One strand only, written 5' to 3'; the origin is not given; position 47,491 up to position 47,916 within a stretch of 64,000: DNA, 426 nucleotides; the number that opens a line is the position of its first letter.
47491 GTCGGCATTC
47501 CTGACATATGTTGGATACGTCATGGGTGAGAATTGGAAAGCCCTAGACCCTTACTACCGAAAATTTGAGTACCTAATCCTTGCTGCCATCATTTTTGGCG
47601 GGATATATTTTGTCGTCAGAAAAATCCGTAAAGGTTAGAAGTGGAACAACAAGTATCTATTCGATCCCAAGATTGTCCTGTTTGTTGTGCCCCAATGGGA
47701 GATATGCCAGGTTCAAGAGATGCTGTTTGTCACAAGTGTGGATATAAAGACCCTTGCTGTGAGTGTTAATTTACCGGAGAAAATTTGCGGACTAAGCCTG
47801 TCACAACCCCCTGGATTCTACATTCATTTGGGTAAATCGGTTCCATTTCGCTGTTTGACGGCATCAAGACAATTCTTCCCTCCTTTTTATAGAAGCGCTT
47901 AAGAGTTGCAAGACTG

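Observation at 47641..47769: Unannotated 42-codon Cys-rich ORF (8 Cys) in the dedA/lexA convergent gap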

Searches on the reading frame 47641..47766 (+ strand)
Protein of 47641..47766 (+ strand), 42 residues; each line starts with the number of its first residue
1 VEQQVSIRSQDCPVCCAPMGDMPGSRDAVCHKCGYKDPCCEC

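Call 7: search_protein_families(library=pfam, proteins=[window:47641-47766:+], max_evalue=1)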
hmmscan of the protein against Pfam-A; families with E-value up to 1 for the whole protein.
seq(42 aa): 1 family
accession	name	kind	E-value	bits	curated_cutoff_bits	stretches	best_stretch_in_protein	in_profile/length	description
PF07282.18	Cas12f1-like_TNB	-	0.44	11.2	26.3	1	9-36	28-49/60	Cas12f1-like, TNB domain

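Call 8: find_homologous_proteins(query=window:47641-47766:+, max_evalue=10)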
Query seq(42 aa) (42 aa): 22 proteins with E <= 10 among 22 candidates.
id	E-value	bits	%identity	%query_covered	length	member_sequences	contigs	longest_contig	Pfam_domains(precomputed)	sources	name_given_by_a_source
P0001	5.6e-15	71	71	98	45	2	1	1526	-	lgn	-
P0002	2.8e-13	66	69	93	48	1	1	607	-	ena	-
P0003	3.1e-13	66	81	86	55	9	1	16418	-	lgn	-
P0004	3.9e-13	66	73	98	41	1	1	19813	-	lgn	-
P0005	5.5e-13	65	80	83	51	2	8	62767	-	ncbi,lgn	-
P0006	7.7e-13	65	78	86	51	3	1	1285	-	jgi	-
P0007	3.4e-12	63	66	98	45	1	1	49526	-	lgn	-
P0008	3.6e-12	63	80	83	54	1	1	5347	-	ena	-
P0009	7.3e-12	62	77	83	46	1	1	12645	-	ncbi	-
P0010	1.2e-11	61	72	86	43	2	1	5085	-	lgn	-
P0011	1.6e-11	61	75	86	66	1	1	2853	-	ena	-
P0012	2.1e-11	60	78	86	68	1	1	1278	-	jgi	jgi:hypothetical protein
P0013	2.5e-11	60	77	83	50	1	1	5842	-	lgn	-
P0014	3.3e-11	60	72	86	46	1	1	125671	-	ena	-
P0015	5.2e-11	59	78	86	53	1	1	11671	-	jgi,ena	-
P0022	5.9e-5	40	55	86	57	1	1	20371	-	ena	-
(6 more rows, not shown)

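Call 11: find_encoding_contigs(protein=P0005, flank=6000, max_places=4)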
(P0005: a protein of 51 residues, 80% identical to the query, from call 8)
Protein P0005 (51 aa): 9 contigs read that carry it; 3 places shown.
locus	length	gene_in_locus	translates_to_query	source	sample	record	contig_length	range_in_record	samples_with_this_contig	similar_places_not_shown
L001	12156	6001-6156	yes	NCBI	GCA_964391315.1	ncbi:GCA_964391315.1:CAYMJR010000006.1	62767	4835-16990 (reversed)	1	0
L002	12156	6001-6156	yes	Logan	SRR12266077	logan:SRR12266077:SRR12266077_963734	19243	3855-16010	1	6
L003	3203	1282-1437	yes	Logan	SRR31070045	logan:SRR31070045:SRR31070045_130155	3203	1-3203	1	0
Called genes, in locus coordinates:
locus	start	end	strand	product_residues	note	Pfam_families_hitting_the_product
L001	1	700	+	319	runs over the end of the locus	PF01073:3Beta_HSD (weak), PF01370:Epimerase, PF02719:Polysacc_synt_2, PF04321:RmlD_sub_bind, PF16363:GDP_Man_Dehyd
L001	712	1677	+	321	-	PF01370:Epimerase, PF04321:RmlD_sub_bind, PF05368:NmrA (weak), PF16363:GDP_Man_Dehyd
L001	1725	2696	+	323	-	PF01073:3Beta_HSD, PF01370:Epimerase, PF02719:Polysacc_synt_2 (faint), PF04321:RmlD_sub_bind (weak), PF07993:NAD_binding_4 (faint), PF16363:GDP_Man_Dehyd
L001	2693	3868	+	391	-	PF00535:Glycos_transf_2, PF04138:GtrA_DPMS_TM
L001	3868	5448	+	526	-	PF13231:PMT_2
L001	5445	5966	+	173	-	PF00156:Pribosyltran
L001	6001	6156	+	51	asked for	-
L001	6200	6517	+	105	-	-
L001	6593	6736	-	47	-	PF18930:DUF5679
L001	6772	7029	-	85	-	-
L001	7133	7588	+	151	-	PF14584:DUF4446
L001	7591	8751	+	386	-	PF11258:DUF3048, PF17479:DUF3048_C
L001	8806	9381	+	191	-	-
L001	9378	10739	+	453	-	PF21760:SecD_1st, PF22599:SecDF_P1_head, PF02355:SecD_SecF_C, PF03176:MMPL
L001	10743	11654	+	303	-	PF07549:Sec_GG (weak), PF02355:SecD_SecF_C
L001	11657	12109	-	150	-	PF09424:YqeY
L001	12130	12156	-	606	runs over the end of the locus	PF00664:ABC_membrane, PF00005:ABC_tran, PF02463:SMC_N (weak)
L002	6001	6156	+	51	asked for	-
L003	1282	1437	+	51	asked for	-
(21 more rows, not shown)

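Call 12: find_encoding_contigs(protein=P0014, flank=6000, max_places=3)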
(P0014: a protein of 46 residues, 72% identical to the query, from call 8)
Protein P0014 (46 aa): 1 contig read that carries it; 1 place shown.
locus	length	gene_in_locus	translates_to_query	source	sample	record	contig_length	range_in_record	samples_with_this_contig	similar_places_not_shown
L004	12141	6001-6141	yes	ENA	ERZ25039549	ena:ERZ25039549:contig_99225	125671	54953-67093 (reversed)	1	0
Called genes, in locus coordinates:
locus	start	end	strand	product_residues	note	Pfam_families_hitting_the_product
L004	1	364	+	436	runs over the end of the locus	PF03446:NAD_binding_2 (faint), PF03721:UDPG_MGDP_dh_N, PF00984:UDPG_MGDP_dh, PF03720:UDPG_MGDP_dh_C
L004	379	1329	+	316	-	PF01073:3Beta_HSD, PF01370:Epimerase, PF02719:Polysacc_synt_2, PF04321:RmlD_sub_bind, PF07993:NAD_binding_4 (faint), PF13460:NAD_binding_10 (weak), PF16363:GDP_Man_Dehyd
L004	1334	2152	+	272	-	PF01370:Epimerase, PF04321:RmlD_sub_bind, PF05368:NmrA (weak), PF16363:GDP_Man_Dehyd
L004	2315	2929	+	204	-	PF01073:3Beta_HSD, PF01370:Epimerase, PF04321:RmlD_sub_bind (weak), PF07993:NAD_binding_4 (faint), PF16363:GDP_Man_Dehyd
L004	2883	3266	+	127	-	PF01370:Epimerase (weak), PF16363:GDP_Man_Dehyd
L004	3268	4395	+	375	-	PF00535:Glycos_transf_2, PF04138:GtrA_DPMS_TM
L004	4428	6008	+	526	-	PF13231:PMT_2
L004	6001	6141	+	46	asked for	-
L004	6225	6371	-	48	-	PF18930:DUF5679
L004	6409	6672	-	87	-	-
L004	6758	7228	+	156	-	PF14584:DUF4446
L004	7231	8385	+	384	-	PF11258:DUF3048, PF17479:DUF3048_C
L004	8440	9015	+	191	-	-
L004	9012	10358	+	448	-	PF21760:SecD_1st, PF22599:SecDF_P1_head, PF03176:MMPL (weak), PF02355:SecD_SecF_C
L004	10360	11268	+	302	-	PF07549:Sec_GG, PF02355:SecD_SecF_C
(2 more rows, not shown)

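Call 13: find_encoding_contigs(protein=P0004, flank=5000, max_places=2)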
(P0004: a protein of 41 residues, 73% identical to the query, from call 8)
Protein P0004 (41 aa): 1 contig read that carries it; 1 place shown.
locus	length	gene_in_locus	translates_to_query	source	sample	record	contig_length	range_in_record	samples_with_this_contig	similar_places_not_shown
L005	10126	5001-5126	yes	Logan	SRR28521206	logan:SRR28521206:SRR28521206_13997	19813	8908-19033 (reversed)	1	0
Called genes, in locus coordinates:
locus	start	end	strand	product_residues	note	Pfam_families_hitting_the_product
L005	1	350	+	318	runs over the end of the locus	PF01073:3Beta_HSD, PF01370:Epimerase, PF02719:Polysacc_synt_2, PF04321:RmlD_sub_bind, PF16363:GDP_Man_Dehyd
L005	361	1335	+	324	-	PF01370:Epimerase, PF04321:RmlD_sub_bind, PF05368:NmrA, PF16363:GDP_Man_Dehyd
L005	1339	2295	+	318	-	PF01073:3Beta_HSD, PF01370:Epimerase, PF02719:Polysacc_synt_2 (weak), PF04321:RmlD_sub_bind, PF07993:NAD_binding_4 (faint), PF13460:NAD_binding_10 (weak), PF16363:GDP_Man_Dehyd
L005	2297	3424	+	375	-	PF00535:Glycos_transf_2, PF04138:GtrA_DPMS_TM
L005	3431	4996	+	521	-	PF13231:PMT_2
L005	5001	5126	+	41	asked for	-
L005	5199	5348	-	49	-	PF18930:DUF5679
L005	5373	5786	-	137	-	-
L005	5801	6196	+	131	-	PF14584:DUF4446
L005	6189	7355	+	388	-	PF11258:DUF3048, PF17479:DUF3048_C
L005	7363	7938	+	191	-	-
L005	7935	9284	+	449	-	PF21760:SecD_1st, PF22599:SecDF_P1_head, PF02355:SecD_SecF_C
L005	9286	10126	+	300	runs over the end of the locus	PF07549:Sec_GG (weak), PF02355:SecD_SecF_C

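Call 14: find_encoding_contigs(protein=P0007, flank=5000, max_places=2)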
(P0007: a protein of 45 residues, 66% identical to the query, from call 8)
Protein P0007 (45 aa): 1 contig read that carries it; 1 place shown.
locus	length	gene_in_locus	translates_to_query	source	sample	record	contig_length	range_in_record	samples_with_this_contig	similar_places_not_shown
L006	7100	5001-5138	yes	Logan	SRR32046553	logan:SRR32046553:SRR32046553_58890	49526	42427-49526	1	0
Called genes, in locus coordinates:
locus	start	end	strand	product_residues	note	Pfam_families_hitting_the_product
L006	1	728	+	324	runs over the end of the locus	PF01370:Epimerase, PF04321:RmlD_sub_bind, PF16363:GDP_Man_Dehyd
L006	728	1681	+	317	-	PF01073:3Beta_HSD, PF01370:Epimerase, PF02719:Polysacc_synt_2 (weak), PF04321:RmlD_sub_bind (weak), PF07993:NAD_binding_4 (faint), PF16363:GDP_Man_Dehyd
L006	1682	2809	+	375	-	PF00535:Glycos_transf_2, PF04138:GtrA_DPMS_TM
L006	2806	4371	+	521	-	PF13231:PMT_2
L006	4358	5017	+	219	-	PF00702:Hydrolase, PF08282:Hydrolase_3, PF12710:HAD, PF13419:HAD_2 (weak)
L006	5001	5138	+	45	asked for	-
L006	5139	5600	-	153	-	-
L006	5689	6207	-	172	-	PF03412:Peptidase_C39 (weak)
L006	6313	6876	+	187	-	PF00561:Abhydrolase_1 (faint), PF06821:Ser_hydrolase, PF12697:Abhydrolase_6 (weak)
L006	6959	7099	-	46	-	?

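Call 15: find_encoding_contigs(protein=P0022, flank=5000, max_places=2)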
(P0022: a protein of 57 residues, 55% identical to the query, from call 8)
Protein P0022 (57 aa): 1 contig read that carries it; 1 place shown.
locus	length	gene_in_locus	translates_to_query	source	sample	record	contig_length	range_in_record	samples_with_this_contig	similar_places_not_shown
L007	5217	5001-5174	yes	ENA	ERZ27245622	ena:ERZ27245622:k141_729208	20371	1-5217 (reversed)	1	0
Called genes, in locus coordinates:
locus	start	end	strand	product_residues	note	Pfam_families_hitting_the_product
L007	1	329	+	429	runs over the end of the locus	PF02737:3HCDH_N (faint), PF03721:UDPG_MGDP_dh_N, PF03807:F420_oxidored (faint), PF00984:UDPG_MGDP_dh, PF03720:UDPG_MGDP_dh_C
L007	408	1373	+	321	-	PF01370:Epimerase, PF04321:RmlD_sub_bind, PF05368:NmrA (weak), PF16363:GDP_Man_Dehyd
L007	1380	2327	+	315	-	PF01073:3Beta_HSD, PF01370:Epimerase, PF02719:Polysacc_synt_2 (weak), PF04321:RmlD_sub_bind (weak), PF16363:GDP_Man_Dehyd, PF07993:NAD_binding_4 (weak)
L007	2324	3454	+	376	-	PF00535:Glycos_transf_2, PF04138:GtrA_DPMS_TM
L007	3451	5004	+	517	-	PF13231:PMT_2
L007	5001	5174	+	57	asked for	-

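Call 17: find_related_loci(query=A1, collection=genome_contigs, flank=8000)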
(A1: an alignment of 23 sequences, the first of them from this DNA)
Query A1 (42 aa) in genome_contigs; peptide patterns used: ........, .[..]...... (x = any residue, [..] = any of these).
179 stretches matched a pattern; 138 encode a relative of the query (tblastn E <= 1e-3); the best 80 are kept; 80 distinct loci.
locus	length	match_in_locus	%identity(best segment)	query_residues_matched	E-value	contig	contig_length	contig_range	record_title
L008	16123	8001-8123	73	1-41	1e-17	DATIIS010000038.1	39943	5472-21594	MAG TPA_asm: Candidatus Saccharimonadales bacterium isolate SMAG_U15671 k141_187974, whole genome shotgun sequence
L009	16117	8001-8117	74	3-41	9e-17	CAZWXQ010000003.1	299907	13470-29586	MAG TPA_asm: uncultured Gammaproteobacteria bacterium isolate SRP292972_co3_100 genome assembly, contig: NODE_48_length_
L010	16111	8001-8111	76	5-41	2e-16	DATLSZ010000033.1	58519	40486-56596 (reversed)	MAG TPA_asm: Candidatus Acidiferrales bacterium isolate SMAG_U13943 k141_977692, whole genome shotgun sequence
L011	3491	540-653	74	4-41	6e-16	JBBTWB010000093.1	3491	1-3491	MAG: Patescibacteria group bacterium isolate H43-bin061_1 H43_bin061_1_000000000093, whole genome shotgun sequence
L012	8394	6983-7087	80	7-41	6e-16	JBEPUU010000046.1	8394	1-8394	MAG: bacterium isolate 22E.metabat2_refined.014_sub NODE_8107_length_8394_cov_5.627174, whole genome shotgun sequence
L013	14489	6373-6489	69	3-41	1e-15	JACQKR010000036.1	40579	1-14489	MAG: Candidatus Levyibacteriota bacterium isolate NC_groundwater_1182_Ag_S-0.1um_43_56 S_p1_S3_coassembly_k141_1551889,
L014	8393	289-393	74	7-41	1e-15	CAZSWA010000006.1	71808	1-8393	MAG TPA_asm: uncultured Gammaproteobacteria bacterium isolate SRP272529_co1_257 genome assembly, contig: NODE_361_length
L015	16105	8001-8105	80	7-41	2e-15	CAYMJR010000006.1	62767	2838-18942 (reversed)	MAG TPA_asm: uncultured Gammaproteobacteria bacterium isolate SRP272529_co1_137 genome assembly, contig: NODE_494_length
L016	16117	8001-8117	69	3-41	3e-15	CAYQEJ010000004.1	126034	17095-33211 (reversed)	MAG TPA_asm: uncultured Gammaproteobacteria bacterium isolate SRP278252_co2_88 genome assembly, contig: NODE_181_length_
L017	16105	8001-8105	77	7-41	2e-15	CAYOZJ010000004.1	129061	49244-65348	MAG TPA_asm: uncultured Gammaproteobacteria bacterium isolate SRP200132_co1_666 genome assembly, contig: NODE_123_length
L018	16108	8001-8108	75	6-41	4e-15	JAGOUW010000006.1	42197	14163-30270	MAG: Candidatus Levyibacteriota bacterium isolate Gw_Eff_bin_531 Gw_Eff_1513_length_42197_cov_9.152175, whole genome sho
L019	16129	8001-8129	72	1-41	6e-15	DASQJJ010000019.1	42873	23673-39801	MAG TPA_asm: Candidatus Eisenbacteria bacterium isolate SMAG_U11883 k141_482203, whole genome shotgun sequence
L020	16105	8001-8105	80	7-41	5e-15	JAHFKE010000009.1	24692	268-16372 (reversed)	MAG: Candidatus Levyibacteriota bacterium isolate nzgw402 NODE_1173_length_24693_cov_4.215001, whole genome shotgun sequ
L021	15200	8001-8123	71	1-41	6e-15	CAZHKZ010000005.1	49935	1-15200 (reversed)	MAG TPA_asm: uncultured Gammaproteobacteria bacterium isolate SRP278252_co2_13 genome assembly, contig: NODE_1141_length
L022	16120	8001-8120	70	2-41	7e-15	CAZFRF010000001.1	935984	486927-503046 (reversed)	MAG TPA_asm: uncultured Gammaproteobacteria bacterium isolate SRP292972_co1_100 genome assembly, contig: NODE_5_length_9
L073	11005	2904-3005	59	8-41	1e-10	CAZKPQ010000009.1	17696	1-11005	MAG TPA_asm: uncultured Gammaproteobacteria bacterium isolate SRP173033_co3_47 genome assembly, contig: NODE_3894_length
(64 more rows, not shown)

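Call 18: search_protein_representatives(protein=window:47641-47766:+)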
Query: 42 residues. Proteins with E-value up to 0.001 (for the whole library): 74; up to 1e-10: 3; up to 1e-30: 0. The best 74 are listed.
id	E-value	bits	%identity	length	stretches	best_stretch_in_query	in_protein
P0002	8.9e-14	66.1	69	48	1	3-41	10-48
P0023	6.5e-12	60.3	64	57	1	3-41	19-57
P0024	9.2e-11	56.7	67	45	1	6-41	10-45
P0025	1.2e-10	56.4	63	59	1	4-41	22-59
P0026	1.2e-10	56.3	52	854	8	25-41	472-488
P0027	3.9e-10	54.8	69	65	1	6-41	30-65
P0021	1.6e-09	52.8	68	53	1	4-41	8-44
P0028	2.0e-09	52.5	47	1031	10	4-22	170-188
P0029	3.4e-09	51.9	76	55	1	9-41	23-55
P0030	7.1e-09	50.9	69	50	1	6-41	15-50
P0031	1.2e-08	50.2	71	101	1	7-41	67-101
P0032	3.3e-08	48.8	70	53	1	9-41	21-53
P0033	3.7e-08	48.6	70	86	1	9-41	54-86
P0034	4.9e-08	48.3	61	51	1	4-41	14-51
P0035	1.1e-07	47.2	62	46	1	5-41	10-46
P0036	2.3e-07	46.2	60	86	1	7-41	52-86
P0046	2.6e-06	42.9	60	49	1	6-41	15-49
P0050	4.8e-06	42.1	55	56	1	3-40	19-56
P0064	3.9e-05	39.3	57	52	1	6-40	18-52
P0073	8.8e-05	38.2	46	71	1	2-40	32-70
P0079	1.7e-04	37.3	56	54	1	9-40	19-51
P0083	3.4e-04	36.4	49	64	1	6-40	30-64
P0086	4.1e-04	36.1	51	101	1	6-40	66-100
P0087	4.4e-04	36.0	53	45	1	7-40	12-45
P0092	8.8e-04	35.1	61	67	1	10-40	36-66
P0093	9.0e-04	35.1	52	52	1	8-40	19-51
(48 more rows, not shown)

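Call 20: search_protein_families(library=ncbifam, proteins=[window:47641-47766:+, P0005, P0046, P0064, P0073, P0086, P0079, P0083, P0031, P0093], max_evalue=1)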
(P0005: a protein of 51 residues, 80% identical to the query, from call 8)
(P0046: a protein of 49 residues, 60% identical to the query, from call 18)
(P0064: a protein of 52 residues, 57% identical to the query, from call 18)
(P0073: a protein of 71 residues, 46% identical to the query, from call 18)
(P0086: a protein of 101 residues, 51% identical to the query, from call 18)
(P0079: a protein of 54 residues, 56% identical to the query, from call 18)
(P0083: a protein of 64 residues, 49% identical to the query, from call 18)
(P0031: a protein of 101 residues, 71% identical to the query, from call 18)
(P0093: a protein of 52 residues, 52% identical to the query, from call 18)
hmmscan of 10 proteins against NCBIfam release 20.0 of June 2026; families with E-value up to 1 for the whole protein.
seq(42 aa): 0 families

P0005 (51 aa): 1 family
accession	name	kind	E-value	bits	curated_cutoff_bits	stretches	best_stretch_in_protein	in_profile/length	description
NF047723.1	TransFacS4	equivalog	0.061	13.8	120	1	20-48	2-28/90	transcription factor S4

P0046 (49 aa): 6 families
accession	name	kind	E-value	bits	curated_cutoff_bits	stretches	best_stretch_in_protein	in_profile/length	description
NF047723.1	TransFacS4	equivalog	0.0064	17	120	1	18-46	2-28/90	transcription factor S4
NF011481.0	PRK14890.1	equivalog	0.014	15.4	61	1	15-46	25-61/61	putative Zn-ribbon RNA-binding protein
NF001386.0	PRK00279.2-4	equivalog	0.025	14.2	256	1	14-44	127-159/220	adenylate kinase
NF001669.0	PRK00432.1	equivalog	0.028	14.4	54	1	12-43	21-51/58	30S ribosomal protein S27ae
NF041911.1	HVO_0649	equivalog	0.21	11.5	70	0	14-25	46-57/65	HVO_0649 family zinc finger protein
NF006417.0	PRK08665.1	equivalog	0.28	9.3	961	1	13-44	727-756/759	vitamin B12-dependent ribonucleotide reductase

P0064 (52 aa): 1 family
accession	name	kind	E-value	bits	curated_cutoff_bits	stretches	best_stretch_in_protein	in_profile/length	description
NF047723.1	TransFacS4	equivalog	0.007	16.8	120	1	22-50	2-28/90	transcription factor S4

P0073 (71 aa): 10 families
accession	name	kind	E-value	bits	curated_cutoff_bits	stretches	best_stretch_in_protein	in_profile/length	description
NF001644.0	PRK00420.1-1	equivalog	0.0046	17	176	1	28-64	11-47/119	hypothetical protein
NF045648.2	2X_seleno_MbdU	exception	0.0058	15.6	600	1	16-67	15-66/468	metal-binding double selenoprotein MbdU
NF001645.0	PRK00420.1-2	equivalog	0.012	15.7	162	1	40-67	25-50/106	hypothetical protein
NF001605.0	PRK00398.1-2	equivalog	0.012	15.5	63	1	42-65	4-26/43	DNA-directed RNA polymerase subunit P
NF006224.0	PRK08351.1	equivalog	0.034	14.2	108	0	30-47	6-23/61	DNA-directed RNA polymerase subunit E''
NF006417.0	PRK08665.1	equivalog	0.044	12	961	1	18-67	710-757/759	vitamin B12-dependent ribonucleotide reductase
TIGR04402.2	mob_CxxC_CxxC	subfamily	0.11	12.7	70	1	3-64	127-178/180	mobilome CxxCx(11)CxxC protein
NF045487.1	ASRP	equivalog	0.13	10.8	300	1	19-49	280-310/593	archaea-specific SMC-related protein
NF001607.0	PRK00398.1-4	equivalog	0.14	11.9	89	1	37-47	26-36/53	DNA-directed RNA polymerase subunit P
NF002362.0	PRK01343.1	equivalog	0.78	9.5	79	1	26-48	5-27/66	DNA gyrase inhibitor YacG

P0086 (101 aa): 27 families (the best 25 are shown)
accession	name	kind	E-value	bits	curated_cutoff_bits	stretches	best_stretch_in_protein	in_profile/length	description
TIGR03831.1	YgiT_finger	domain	1.5e-06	28.4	20.2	1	13-57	1-45/46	YgiT-type zinc finger protein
TIGR03830.1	CxxCG_CxxCG_HTH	subfamily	8.2e-06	25.6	61.8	1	13-68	1-55/127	type II TA system antitoxin MqsA family protein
NF011481.0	PRK14890.1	equivalog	0.00013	22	61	1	43-96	8-59/61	putative Zn-ribbon RNA-binding protein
TIGR04104.1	cxxc_20_cxxc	subfamily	0.00034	20.9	45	1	46-77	2-33/93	TIGR04104 family putative zinc finger protein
NF033497.1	rubre_like_arch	subfamily_domain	0.00034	20.2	32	1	61-79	8-26/34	rubrerythrin-like domain-containing protein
NF001605.0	PRK00398.1-2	equivalog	0.00079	19.2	63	1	72-95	4-26/43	DNA-directed RNA polymerase subunit P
TIGR02605.1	CxxC_CxxC_SSSS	subfamily_domain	0.0074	16.3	31.3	1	47-77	8-34/52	FmdB family zinc ribbon protein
NF001607.0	PRK00398.1-4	equivalog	0.017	14.8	89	0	10-25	28-43/53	DNA-directed RNA polymerase subunit P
NF001644.0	PRK00420.1-1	equivalog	0.027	14.6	176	1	68-94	22-47/119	hypothetical protein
NF011302.0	PRK14714.1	equivalog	0.03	11.8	1791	1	35-99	671-734/1350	DNA-directed DNA polymerase II large subunit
NF041911.1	HVO_0649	equivalog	0.034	14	70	0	46-77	24-57/65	HVO_0649 family zinc finger protein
NF038384.1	zinc_YnfU_fam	subfamily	0.042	13.4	36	1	59-94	6-45/52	YnfU family zinc-binding protein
NF047912.1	ECs_2282_CxxC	subfamily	0.043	13.7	37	1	6-19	23-36/60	ECs_2282 family putative zinc-binding protein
NF006417.0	PRK08665.1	equivalog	0.072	11.3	961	1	4-97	666-757/759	vitamin B12-dependent ribonucleotide reductase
NF001604.0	PRK00398.1-1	equivalog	0.081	12.5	103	1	8-22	21-35/48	DNA-directed RNA polymerase subunit P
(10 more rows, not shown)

P0079 (54 aa): 7 families
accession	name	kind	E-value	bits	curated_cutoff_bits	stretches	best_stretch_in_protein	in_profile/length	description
NF011481.0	PRK14890.1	equivalog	0.016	15.2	61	1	20-49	28-61/61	putative Zn-ribbon RNA-binding protein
NF041911.1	HVO_0649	equivalog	0.016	15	70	0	16-30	19-33/65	HVO_0649 family zinc finger protein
NF047912.1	ECs_2282_CxxC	subfamily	0.032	14.1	37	1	22-46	5-35/60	ECs_2282 family putative zinc-binding protein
NF047723.1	TransFacS4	equivalog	0.051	14.1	120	1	20-48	2-27/90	transcription factor S4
NF003331.0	PRK04338.1-7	equivalog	0.1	11.3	560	1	11-46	234-267/376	tRNA (guanine(26)-N(2))-dimethyltransferase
TIGR02443.1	TIGR02443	equivalog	0.17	11.8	49.45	1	9-29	19-41/59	YheV family putative zinc ribbon protein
NF006417.0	PRK08665.1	equivalog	0.46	8.6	961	1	7-47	719-756/759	vitamin B12-dependent ribonucleotide reductase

P0083 (64 aa): 0 families

P0031 (101 aa): 6 families
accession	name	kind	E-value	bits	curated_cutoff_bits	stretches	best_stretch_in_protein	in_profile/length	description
NF047723.1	TransFacS4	equivalog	0.00094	19.6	120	1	70-98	2-28/90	transcription factor S4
NF001669.0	PRK00432.1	equivalog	0.0065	16.4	54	1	66-96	23-52/58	30S ribosomal protein S27ae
NF006417.0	PRK08665.1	equivalog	0.0069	14.7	961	1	27-96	690-756/759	vitamin B12-dependent ribonucleotide reductase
NF003161.0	PRK04136.1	equivalog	0.02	14.4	54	1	60-96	5-37/49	50S ribosomal protein L40e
TIGR01384.1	TFS_arch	equivalog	0.039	14.7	64.75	1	70-97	1-26/101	transcription factor S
NF033936.1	CuZnOut_SO0444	equivalog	0.092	11.9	300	1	17-61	103-147/351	SO_0444 family Cu/Zn efflux transporter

P0093 (52 aa): 4 families
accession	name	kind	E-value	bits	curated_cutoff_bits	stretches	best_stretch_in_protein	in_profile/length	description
NF052368.1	antisigmaE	subfamily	0.03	14.2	50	1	10-28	21-39/48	anti-sigma factor family protein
TIGR01384.1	TFS_arch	equivalog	0.044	14.5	64.75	1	22-48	2-26/101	transcription factor S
NF047723.1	TransFacS4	equivalog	0.049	14.1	120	1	22-48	3-27/90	transcription factor S4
NF006417.0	PRK08665.1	equivalog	0.43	8.7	961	1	13-48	724-757/759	vitamin B12-dependent ribonucleotide reductase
